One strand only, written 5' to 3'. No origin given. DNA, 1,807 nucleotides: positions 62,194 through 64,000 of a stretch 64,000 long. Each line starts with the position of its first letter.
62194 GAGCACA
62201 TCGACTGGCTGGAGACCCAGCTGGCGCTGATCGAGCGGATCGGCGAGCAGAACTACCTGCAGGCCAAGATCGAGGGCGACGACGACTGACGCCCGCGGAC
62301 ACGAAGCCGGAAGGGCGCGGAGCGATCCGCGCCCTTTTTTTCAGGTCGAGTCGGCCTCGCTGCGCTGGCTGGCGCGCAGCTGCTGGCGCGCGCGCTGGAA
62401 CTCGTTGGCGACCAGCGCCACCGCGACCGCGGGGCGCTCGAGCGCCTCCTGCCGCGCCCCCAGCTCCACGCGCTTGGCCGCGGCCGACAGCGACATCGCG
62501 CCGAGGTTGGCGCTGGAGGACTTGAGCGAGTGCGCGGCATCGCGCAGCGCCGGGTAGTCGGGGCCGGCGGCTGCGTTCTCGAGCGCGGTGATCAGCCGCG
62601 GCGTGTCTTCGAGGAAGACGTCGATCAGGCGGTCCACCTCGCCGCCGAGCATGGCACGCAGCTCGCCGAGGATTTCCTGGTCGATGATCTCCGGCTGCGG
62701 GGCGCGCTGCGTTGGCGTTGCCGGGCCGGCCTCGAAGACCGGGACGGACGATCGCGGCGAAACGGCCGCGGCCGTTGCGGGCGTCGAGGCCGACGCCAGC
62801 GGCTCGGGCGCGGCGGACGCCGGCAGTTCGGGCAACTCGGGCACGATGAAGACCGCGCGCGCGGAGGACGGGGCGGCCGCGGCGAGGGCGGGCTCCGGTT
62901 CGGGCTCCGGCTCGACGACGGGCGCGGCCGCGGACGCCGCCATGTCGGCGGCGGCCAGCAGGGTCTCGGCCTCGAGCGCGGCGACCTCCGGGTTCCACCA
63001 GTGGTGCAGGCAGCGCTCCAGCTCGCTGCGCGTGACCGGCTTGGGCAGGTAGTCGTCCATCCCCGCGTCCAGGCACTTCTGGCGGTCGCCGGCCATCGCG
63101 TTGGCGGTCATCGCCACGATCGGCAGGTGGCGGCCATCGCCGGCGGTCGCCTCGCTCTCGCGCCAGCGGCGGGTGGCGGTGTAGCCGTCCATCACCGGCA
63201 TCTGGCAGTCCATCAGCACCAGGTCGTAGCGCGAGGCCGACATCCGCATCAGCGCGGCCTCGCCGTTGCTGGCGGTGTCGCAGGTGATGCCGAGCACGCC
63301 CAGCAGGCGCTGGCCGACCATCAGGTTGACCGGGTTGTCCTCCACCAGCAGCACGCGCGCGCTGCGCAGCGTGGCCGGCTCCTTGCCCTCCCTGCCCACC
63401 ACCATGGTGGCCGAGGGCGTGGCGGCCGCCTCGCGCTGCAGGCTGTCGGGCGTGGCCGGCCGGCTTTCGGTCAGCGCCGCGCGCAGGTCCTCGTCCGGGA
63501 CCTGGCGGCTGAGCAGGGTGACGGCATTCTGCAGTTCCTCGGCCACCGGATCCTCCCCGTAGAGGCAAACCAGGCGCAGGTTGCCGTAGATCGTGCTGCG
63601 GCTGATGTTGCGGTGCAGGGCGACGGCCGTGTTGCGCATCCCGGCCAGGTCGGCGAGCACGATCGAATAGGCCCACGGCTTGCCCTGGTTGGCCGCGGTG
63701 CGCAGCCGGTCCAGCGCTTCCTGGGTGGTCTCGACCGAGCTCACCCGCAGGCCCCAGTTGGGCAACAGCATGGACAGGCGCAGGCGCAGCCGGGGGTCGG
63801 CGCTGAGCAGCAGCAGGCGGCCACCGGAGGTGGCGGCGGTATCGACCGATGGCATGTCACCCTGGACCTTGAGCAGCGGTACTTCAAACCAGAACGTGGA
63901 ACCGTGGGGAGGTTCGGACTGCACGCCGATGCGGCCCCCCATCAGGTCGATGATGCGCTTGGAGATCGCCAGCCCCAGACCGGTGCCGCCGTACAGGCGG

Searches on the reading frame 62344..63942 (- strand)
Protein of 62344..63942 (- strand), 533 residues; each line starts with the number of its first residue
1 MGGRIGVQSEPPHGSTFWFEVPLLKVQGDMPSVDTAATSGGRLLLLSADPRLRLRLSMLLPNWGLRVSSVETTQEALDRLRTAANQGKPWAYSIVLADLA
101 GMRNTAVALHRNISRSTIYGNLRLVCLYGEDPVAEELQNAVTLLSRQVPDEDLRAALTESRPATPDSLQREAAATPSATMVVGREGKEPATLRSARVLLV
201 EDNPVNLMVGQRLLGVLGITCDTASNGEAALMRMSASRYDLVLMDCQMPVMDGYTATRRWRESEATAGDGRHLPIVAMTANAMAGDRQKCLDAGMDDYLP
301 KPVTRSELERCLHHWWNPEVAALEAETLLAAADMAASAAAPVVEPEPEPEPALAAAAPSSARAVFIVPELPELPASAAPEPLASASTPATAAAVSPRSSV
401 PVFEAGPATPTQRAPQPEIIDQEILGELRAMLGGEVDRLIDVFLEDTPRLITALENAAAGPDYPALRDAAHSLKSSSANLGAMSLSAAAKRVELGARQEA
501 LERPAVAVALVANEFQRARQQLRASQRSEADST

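Call 15: search_protein_families(library=pfam, max_evalue=0.01, proteins=[window:62344-63942:-])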
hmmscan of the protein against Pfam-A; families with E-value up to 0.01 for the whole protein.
window:62344-63942:- (533 aa): 2 families
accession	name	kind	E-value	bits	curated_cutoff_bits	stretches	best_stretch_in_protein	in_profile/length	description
PF00072.30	Response_reg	-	7.4e-27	94.2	30.2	1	197-310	1-108/111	Response regulator receiver domain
PF01627.28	Hpt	-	1.9e-13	50.9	24.6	1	439-520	2-83/84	Hpt domain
